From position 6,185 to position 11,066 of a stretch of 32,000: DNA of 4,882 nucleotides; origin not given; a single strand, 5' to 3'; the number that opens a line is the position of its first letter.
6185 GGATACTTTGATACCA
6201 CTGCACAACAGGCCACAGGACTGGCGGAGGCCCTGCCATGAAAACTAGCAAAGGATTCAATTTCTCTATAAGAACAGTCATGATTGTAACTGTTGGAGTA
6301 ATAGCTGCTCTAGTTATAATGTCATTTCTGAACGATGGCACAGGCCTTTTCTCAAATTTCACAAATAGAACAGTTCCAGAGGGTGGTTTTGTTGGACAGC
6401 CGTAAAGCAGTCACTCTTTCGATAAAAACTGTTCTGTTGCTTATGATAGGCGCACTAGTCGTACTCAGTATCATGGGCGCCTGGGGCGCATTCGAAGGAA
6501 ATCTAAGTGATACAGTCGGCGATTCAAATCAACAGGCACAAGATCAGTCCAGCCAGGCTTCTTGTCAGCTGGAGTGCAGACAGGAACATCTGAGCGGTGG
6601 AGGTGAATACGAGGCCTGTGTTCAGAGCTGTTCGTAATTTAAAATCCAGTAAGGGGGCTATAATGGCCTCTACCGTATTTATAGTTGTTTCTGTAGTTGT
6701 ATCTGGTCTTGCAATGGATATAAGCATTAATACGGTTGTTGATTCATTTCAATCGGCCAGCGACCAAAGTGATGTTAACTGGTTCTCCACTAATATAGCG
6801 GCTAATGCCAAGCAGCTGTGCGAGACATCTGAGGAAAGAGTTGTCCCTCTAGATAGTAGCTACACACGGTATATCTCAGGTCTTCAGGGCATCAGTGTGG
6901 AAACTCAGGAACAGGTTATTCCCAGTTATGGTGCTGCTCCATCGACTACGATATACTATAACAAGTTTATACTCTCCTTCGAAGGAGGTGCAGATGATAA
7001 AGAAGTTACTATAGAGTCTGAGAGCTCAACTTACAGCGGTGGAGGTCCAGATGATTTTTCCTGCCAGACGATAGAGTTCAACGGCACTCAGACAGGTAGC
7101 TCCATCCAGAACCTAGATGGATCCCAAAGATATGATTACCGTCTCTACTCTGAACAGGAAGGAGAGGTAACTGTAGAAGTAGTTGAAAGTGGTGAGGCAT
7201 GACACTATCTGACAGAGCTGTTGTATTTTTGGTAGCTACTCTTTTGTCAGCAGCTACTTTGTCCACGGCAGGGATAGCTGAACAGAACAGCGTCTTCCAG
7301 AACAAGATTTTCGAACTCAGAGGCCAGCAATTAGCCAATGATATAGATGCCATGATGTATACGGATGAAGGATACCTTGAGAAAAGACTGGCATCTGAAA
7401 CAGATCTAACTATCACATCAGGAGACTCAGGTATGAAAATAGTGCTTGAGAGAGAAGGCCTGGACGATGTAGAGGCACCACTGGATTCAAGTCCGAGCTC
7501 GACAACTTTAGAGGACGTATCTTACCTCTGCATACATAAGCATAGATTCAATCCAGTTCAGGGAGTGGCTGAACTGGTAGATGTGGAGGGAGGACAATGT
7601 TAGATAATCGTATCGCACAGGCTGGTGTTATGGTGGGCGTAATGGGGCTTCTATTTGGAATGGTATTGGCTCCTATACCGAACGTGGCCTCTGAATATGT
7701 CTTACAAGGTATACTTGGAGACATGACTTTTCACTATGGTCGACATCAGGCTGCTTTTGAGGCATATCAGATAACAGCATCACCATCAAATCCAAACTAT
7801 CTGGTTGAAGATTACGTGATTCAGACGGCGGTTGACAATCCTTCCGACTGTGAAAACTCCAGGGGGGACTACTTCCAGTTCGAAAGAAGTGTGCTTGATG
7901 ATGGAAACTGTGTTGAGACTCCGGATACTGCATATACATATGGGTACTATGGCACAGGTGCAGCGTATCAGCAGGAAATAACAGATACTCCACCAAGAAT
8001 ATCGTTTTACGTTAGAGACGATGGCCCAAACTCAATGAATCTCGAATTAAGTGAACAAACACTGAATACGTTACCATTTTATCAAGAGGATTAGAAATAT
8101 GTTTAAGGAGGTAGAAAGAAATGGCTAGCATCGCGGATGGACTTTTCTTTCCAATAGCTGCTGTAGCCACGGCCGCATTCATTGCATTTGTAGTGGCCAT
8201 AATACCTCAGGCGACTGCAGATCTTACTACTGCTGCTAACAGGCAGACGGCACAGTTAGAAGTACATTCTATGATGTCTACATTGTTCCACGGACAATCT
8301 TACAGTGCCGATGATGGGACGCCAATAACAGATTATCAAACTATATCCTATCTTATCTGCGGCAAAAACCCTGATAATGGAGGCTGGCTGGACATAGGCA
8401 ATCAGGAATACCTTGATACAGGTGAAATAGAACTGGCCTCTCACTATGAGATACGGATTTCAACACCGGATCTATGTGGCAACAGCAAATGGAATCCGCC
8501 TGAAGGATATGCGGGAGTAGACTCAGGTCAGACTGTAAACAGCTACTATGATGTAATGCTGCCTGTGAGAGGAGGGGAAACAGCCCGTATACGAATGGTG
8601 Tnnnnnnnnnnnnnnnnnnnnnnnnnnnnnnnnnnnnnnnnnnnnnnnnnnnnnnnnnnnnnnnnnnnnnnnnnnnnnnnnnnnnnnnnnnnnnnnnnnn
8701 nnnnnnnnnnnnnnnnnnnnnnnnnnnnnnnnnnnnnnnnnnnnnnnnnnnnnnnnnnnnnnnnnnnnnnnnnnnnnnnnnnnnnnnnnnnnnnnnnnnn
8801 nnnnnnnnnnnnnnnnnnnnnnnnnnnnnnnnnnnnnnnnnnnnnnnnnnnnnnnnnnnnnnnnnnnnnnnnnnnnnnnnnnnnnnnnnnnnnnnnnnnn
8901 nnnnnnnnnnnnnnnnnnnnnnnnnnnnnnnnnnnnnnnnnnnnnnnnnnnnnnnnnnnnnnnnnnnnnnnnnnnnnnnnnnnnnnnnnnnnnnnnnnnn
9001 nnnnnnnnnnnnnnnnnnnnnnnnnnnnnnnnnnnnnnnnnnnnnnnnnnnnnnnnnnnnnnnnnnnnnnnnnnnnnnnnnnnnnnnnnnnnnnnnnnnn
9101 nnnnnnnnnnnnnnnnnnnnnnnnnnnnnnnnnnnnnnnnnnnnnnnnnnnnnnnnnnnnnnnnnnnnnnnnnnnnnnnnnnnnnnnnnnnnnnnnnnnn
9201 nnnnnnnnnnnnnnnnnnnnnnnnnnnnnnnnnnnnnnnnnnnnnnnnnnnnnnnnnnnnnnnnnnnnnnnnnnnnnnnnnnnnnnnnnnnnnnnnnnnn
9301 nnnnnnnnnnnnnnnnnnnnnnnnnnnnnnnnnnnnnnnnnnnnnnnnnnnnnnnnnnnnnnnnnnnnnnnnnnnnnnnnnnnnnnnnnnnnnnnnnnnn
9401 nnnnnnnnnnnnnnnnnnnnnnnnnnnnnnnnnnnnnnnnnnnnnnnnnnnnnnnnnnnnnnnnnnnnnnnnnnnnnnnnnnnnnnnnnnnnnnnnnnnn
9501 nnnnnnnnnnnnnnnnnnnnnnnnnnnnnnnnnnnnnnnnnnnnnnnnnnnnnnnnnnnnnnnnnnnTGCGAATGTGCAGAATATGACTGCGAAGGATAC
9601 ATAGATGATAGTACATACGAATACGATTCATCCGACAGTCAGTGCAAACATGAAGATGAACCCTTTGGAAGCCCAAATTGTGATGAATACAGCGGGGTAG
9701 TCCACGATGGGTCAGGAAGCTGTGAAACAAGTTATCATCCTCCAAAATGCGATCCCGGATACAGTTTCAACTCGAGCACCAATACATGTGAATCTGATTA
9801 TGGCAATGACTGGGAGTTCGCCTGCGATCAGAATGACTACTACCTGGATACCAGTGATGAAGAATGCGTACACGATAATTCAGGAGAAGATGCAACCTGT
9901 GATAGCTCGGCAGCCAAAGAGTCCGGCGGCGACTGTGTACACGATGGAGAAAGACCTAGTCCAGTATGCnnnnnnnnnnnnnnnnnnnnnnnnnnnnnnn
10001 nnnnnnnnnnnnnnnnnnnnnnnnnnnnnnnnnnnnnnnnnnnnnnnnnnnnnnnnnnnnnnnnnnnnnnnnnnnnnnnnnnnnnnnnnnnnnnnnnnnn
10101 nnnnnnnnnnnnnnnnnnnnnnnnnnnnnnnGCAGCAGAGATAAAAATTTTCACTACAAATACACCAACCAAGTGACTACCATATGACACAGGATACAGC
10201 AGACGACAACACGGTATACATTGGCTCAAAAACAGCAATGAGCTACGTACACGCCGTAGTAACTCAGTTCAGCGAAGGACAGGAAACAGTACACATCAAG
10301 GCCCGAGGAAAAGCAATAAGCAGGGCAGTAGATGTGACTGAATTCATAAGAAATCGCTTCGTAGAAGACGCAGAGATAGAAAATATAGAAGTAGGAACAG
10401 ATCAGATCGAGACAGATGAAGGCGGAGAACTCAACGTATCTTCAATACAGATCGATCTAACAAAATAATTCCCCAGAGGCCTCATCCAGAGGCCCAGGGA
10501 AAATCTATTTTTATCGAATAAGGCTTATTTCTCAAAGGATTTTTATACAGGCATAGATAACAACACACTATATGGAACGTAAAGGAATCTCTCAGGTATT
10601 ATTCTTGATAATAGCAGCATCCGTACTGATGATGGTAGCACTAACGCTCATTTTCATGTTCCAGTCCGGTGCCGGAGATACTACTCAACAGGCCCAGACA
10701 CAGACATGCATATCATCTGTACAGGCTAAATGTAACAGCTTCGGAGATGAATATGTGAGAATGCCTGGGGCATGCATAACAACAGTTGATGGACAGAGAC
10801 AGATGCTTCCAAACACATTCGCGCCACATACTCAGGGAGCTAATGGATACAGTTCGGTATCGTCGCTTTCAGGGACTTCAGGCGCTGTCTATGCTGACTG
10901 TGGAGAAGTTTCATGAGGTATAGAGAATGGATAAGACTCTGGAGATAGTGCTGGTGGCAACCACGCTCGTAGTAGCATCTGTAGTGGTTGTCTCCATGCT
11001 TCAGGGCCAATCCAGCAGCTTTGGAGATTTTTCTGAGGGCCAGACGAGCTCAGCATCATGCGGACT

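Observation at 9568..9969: Cys-rich acidic C-terminal module in the 509-aa pilin-like protein (putative tip adhesin)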

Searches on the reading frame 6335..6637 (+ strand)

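Call 5: search_protein_families(library=pfam, proteins=[window:6335-6637:+], max_evalue=0.1)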
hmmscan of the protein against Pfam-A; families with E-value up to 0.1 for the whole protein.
window:6335-6637:+ (100 aa): 0 families

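Call 6: search_protein_families(library=ncbifam, proteins=[window:6335-6637:+], max_evalue=0.1)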
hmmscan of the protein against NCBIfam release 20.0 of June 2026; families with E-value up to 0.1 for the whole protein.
window:6335-6637:+ (100 aa): 1 family
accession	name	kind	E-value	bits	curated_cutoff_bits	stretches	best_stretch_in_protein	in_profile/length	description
NF052666.1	VPA0252_fam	equivalog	0.093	12.8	100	0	31-93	2-63/78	VPA0252 family protein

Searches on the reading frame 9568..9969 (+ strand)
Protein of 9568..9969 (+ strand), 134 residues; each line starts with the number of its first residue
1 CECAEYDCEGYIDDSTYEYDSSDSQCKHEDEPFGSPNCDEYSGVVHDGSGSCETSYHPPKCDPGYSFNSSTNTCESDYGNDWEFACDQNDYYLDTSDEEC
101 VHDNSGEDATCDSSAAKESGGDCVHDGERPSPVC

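Call 47: search_protein_families(library=pfam, proteins=[window:9568-9969:+], max_evalue=10)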
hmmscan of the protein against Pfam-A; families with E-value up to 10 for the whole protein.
seq(134 aa): 0 families

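Call 68: search_solved_structures(query=A4, max_evalue=10, show_alignments=3)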
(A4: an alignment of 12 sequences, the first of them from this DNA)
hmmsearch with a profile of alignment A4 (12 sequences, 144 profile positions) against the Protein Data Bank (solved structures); distinct sequences matched with E-value up to 10: 16.
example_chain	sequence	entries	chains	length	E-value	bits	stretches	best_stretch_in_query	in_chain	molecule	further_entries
1npz_A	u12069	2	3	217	0.22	15.2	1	63-122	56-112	Cathepsin S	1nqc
3n3g_A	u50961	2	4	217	0.22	15.2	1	63-122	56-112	Cathepsin S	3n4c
3ovx_A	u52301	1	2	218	0.22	15.2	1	63-122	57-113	Cathepsin S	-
2f1g_A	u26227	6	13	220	0.23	15.1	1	63-122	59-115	Cathepsin S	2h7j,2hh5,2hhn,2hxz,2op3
3iej_A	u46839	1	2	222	0.23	15.1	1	63-122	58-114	Cathepsin S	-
1ms6_A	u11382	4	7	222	0.23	15.1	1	63-122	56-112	Cathepsin S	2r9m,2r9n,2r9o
5qbu_A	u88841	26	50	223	0.23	15.1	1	63-122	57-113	Cathepsin S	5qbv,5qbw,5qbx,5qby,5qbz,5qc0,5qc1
8rnd_A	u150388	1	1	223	0.23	15.1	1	63-122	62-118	Cathepsin S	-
6yyn_AAA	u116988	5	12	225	0.24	15.1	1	63-122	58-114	Cathepsin S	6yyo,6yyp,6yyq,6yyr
2fq9_A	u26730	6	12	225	0.24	15.1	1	63-122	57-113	cathepsin S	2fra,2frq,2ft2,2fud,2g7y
4p6g_A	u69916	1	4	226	0.24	15.1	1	63-122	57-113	Cathepsin S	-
4p6e_A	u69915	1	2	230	0.25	15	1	63-122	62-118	Cathepsin S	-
9gj2_A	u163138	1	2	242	0.28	14.9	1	63-122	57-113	Cathepsin S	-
2g6d_A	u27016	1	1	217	0.3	14.8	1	63-122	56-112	cathepsin S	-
2fye_A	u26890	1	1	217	0.36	14.5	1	63-122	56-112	cathepsin S preproprotein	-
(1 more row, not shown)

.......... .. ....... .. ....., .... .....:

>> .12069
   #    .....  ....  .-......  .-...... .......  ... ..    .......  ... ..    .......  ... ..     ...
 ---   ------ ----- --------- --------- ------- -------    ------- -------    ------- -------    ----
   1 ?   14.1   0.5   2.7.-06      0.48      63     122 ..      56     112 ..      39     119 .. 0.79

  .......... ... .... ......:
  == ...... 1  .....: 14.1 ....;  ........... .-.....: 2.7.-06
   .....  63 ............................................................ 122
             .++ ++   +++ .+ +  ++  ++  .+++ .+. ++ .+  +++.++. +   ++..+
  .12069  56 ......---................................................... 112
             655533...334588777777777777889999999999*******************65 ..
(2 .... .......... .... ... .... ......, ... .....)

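Call 71: find_homologous_proteins(query=A4, max_evalue=0.01)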
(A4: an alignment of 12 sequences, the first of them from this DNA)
Query A4 (12 sequences) (134 aa, profile of the alignment): 1 proteins with E <= 0.01 among 198 candidates.
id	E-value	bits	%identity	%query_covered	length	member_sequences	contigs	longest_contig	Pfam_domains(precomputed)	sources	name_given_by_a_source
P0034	3.2e-27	114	29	50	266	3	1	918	-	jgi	jgi:hypothetical protein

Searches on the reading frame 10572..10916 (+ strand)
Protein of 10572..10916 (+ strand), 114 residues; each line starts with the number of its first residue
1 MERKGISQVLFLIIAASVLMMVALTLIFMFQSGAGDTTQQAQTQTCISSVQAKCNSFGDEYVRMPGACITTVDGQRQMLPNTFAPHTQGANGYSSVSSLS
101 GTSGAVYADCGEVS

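Call 6: search_protein_families(library=ncbifam, proteins=[window:10572-10916:+], max_evalue=0.1)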
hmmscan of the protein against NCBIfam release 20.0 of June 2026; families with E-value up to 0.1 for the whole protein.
window:10572-10916:+ (114 aa): 2 families
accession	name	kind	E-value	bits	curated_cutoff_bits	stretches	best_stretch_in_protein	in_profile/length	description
NF006283.1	PRK08455.1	equivalog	0.0052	16.4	187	1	3-52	13-61/182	flagellar basal body-associated protein FliL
NF004285.1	PRK05696.1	equivalog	0.0063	16.3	179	1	5-76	16-85/171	flagellar basal body-associated protein FliL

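Call 42: search_protein_families(library=pfam, proteins=[window:10572-10916:+], max_evalue=0.01)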
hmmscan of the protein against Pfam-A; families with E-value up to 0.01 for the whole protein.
window:10572-10916:+ (114 aa): 0 families
